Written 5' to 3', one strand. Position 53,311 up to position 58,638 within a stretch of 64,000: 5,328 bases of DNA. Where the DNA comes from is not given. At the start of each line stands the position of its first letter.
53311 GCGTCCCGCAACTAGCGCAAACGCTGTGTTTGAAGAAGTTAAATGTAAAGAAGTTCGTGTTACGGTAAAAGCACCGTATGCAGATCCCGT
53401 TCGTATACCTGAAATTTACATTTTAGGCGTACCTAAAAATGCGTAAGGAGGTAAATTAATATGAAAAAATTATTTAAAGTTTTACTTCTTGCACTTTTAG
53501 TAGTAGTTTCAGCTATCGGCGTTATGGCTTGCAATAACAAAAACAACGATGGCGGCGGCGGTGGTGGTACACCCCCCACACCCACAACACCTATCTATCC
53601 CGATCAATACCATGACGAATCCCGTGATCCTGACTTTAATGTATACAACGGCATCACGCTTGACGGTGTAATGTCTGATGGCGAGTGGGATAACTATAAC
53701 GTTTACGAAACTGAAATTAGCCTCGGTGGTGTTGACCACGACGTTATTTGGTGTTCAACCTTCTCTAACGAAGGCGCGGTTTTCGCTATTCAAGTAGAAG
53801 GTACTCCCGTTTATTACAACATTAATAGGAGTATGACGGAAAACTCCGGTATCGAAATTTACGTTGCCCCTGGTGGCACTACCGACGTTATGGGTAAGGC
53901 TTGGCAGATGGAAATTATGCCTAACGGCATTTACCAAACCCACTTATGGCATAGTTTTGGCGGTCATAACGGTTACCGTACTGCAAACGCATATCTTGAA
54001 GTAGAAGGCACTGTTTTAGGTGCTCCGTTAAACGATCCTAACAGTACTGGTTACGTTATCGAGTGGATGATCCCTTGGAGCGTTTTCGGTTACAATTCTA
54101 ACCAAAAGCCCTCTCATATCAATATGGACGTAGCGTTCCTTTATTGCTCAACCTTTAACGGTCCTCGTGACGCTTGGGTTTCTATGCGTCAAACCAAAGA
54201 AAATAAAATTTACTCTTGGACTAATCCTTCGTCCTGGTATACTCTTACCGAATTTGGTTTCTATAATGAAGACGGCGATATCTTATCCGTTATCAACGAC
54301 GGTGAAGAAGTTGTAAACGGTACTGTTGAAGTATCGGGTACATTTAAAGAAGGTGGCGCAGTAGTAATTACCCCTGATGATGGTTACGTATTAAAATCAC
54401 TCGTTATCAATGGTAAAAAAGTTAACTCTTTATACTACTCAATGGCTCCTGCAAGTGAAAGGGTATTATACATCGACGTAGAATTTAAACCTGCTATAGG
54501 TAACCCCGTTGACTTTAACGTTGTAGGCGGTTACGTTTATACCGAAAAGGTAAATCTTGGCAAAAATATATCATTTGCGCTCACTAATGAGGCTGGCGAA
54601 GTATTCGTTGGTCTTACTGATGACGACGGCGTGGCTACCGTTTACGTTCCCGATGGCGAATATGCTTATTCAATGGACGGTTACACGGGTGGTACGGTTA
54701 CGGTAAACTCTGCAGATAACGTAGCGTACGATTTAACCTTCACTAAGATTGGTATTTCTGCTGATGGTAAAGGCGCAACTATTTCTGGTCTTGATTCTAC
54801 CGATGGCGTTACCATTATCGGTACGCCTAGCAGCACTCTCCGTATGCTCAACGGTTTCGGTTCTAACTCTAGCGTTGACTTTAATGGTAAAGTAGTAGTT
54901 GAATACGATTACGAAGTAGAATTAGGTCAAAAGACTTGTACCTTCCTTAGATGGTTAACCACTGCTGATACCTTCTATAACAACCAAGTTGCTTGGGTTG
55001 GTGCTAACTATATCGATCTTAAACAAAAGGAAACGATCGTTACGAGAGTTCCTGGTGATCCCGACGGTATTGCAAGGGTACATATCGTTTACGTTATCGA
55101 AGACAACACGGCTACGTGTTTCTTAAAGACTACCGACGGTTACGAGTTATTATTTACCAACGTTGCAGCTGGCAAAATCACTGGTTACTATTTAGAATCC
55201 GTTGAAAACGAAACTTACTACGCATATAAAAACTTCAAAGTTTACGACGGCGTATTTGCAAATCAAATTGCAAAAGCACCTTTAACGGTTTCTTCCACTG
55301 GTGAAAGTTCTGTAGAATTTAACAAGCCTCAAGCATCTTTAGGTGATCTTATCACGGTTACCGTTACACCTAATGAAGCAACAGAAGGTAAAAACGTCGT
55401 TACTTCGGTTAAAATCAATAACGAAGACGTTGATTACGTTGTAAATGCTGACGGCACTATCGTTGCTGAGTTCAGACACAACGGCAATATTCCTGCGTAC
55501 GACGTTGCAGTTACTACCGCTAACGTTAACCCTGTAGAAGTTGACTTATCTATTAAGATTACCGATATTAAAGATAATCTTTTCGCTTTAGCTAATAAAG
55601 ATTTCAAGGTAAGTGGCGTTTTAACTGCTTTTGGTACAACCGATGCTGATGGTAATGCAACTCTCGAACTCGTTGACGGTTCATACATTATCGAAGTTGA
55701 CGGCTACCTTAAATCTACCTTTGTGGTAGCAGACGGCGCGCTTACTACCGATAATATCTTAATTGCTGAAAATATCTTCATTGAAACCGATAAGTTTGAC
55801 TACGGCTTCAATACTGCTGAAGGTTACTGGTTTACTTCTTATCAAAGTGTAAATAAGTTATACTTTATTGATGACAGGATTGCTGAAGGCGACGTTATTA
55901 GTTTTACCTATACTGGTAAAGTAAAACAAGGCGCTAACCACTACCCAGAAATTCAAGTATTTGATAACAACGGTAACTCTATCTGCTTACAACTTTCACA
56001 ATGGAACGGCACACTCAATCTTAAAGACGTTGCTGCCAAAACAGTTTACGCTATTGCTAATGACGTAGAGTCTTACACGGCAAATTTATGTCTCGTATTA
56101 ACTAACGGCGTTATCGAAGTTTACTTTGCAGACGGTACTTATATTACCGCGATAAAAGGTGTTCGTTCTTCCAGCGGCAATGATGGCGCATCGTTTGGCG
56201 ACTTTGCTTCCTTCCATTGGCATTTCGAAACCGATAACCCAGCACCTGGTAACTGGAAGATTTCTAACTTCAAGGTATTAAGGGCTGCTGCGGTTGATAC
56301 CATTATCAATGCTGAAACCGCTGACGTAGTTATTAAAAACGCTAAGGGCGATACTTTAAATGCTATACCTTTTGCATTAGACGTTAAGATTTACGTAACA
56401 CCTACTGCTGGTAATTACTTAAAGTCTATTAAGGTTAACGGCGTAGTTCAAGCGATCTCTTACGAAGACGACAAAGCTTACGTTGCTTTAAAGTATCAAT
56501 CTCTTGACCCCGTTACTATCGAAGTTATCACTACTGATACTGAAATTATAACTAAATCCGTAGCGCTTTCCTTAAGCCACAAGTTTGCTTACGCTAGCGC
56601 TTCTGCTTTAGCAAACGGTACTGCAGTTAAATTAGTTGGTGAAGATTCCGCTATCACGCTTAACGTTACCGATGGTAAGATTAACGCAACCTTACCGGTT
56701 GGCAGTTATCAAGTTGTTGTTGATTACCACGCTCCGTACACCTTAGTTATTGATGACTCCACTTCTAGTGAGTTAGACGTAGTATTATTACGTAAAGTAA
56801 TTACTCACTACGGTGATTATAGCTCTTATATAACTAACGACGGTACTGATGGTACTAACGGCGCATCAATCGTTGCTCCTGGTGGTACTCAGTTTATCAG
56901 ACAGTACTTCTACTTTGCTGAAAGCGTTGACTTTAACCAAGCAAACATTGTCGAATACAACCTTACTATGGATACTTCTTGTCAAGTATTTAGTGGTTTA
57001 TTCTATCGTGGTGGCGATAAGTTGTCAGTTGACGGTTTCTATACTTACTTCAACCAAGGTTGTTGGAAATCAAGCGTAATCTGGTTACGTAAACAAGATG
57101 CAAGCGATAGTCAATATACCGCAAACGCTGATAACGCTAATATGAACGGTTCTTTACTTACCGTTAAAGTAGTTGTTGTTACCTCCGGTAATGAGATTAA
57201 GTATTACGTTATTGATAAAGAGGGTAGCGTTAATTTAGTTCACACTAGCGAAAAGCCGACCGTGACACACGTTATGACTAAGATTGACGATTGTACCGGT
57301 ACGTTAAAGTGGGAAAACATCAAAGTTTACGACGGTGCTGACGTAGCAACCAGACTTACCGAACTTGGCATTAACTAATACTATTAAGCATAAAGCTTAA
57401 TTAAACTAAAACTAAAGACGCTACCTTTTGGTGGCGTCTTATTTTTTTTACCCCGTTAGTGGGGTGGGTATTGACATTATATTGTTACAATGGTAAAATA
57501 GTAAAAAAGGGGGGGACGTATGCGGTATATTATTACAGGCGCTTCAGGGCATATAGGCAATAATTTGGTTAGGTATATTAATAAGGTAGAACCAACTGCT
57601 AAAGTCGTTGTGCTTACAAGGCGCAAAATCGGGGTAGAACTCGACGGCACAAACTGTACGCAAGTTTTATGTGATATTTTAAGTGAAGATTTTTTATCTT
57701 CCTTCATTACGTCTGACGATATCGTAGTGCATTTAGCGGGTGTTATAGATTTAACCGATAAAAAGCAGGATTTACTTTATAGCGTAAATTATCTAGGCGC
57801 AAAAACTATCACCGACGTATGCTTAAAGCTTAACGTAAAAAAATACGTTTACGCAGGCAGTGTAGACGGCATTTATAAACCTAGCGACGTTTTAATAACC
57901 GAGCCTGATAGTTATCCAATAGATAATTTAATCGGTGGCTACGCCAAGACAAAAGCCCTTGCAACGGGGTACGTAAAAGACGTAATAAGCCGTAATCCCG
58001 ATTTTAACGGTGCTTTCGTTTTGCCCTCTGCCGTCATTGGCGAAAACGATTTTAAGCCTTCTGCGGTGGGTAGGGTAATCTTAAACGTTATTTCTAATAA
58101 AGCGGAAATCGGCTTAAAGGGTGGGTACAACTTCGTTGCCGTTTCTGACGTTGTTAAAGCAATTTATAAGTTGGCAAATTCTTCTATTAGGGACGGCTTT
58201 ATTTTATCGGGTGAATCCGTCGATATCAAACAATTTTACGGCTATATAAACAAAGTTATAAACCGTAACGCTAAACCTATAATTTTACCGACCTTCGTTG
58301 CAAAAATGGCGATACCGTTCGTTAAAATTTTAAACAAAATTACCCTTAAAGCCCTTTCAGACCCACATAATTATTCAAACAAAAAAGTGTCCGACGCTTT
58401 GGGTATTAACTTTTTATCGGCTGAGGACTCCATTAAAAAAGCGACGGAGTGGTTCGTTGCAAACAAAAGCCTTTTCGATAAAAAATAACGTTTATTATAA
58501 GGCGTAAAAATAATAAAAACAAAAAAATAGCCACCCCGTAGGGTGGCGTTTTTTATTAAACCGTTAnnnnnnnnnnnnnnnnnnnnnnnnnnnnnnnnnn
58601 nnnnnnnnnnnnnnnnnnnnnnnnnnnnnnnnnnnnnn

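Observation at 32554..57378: Tandem array of four paralogous giant surface-lipoprotein modules with a GH43-like propeller head (about 25 kb)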

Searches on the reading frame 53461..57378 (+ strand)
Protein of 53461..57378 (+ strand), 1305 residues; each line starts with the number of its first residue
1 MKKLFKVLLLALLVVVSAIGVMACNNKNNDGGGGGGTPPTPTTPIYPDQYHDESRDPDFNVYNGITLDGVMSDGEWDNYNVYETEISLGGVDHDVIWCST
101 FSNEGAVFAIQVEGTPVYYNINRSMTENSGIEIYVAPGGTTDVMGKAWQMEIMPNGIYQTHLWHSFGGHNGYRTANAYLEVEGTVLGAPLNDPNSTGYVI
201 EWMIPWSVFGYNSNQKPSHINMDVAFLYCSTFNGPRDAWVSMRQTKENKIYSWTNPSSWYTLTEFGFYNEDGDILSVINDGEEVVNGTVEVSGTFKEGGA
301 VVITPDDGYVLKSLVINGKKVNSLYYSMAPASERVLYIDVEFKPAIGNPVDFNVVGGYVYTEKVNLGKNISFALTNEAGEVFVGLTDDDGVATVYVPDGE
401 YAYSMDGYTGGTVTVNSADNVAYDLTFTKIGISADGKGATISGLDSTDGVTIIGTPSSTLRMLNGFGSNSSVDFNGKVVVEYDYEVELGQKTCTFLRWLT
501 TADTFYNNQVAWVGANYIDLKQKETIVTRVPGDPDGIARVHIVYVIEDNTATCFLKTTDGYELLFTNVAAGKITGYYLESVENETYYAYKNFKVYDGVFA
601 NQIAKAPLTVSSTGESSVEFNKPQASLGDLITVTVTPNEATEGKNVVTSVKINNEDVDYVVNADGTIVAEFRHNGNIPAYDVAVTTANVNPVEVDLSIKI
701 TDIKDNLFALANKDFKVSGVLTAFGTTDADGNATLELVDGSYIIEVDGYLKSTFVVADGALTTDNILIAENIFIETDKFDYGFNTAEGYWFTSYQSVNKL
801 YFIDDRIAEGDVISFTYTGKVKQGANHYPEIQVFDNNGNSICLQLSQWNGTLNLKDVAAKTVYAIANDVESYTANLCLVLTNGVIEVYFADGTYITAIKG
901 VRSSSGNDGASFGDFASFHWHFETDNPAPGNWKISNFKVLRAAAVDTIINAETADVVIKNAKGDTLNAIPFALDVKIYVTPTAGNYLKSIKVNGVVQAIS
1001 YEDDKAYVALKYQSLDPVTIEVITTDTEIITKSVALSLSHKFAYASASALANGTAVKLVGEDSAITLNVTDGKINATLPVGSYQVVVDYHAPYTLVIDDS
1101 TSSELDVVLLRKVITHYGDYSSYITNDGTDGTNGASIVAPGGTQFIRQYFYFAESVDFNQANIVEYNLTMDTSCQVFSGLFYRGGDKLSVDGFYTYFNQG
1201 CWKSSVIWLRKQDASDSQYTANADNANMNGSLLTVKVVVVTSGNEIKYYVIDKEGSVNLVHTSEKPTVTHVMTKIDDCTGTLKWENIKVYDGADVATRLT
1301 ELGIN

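Call 4: search_protein_families(library=pfam, proteins=[window:53461-57378:+], max_evalue=0.1)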
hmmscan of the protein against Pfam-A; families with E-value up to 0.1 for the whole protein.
window:53461-57378:+ (1305 aa): 2 families
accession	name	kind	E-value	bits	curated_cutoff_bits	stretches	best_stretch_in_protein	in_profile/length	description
PF18998.6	Flg_new_2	-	4.5e-05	23.8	23.6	0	608-674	3-72/73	Divergent InlB B-repeat domain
PF23277.2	Ig_Dlec1_1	-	0.083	13.5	29.7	0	1123-1175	45-97/105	Deleted in lung and esophageal cancer protein 1 Ig domain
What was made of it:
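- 53461..57378 (+): D2: stand-alone tail lipoprotein (1305 aa). Same as C2 plus one extra inserted unit (aa ~690-1035). Identical to NCBI J6B16_03340. Flg_new_2 4.5e-5 (call 4).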

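Call 18: search_protein_families(library=ncbifam, proteins=[window:53461-57378:+], max_evalue=0.1)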
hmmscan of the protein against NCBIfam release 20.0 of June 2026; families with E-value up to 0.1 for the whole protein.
window:53461-57378:+ (1305 aa): 1 family
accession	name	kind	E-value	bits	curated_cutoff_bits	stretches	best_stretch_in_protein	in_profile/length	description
NF050142.1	PG1828_fam_lipo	equivalog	0.056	14.2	50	0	1-29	1-24/59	PG1828 family lipoprotein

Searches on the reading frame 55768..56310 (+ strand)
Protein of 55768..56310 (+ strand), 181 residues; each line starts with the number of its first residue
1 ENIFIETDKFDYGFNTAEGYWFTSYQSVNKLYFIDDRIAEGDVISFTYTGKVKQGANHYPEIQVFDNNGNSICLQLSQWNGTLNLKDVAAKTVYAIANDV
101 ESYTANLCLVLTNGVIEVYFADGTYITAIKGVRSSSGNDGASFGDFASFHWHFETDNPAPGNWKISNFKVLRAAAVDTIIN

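Call 52: search_protein_families(library=pfam, max_evalue=10, proteins=[window:55768-56310:+])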
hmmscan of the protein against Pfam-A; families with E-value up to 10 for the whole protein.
seq(181 aa): 1 family
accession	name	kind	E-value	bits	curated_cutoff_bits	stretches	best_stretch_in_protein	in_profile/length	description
PF25354.1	Ig_NUP210_16th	-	0.2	11.6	27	1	142-172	11-41/72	NUP210-like, Ig-like domain 16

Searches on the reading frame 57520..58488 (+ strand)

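Call 11: search_protein_families(library=pfam, proteins=[window:57520-58488:+], max_evalue=0.001)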
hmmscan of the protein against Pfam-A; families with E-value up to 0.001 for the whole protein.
window:57520-58488:+ (322 aa): 7 families
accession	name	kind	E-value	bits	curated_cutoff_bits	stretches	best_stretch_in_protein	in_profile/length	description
PF01370.27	Epimerase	-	5.3e-24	85.4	20.9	1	4-221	2-227/240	NAD dependent epimerase/dehydratase family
PF01073.25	3Beta_HSD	-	8.2e-18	64.8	22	1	4-194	1-203/280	3-beta hydroxysteroid dehydrogenase/isomerase family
PF07993.18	NAD_binding_4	-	4.2e-07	29.8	20.1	0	59-174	82-209/258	Male sterility protein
PF13460.12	NAD_binding_10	-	5.3e-07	30.1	27.2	1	7-153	1-132/184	NAD(P)H-binding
PF02719.21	Polysacc_synt_2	-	3.3e-06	26.9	20.2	1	4-121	2-134/293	Polysaccharide biosynthesis protein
PF16363.11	GDP_Man_Dehyd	-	5.1e-05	23.3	27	1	4-247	1-266/332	GDP-mannose 4,6 dehydratase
PF04321.23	RmlD_sub_bind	-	0.00021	20.9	27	1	1-123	1-117/287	RmlD substrate binding domain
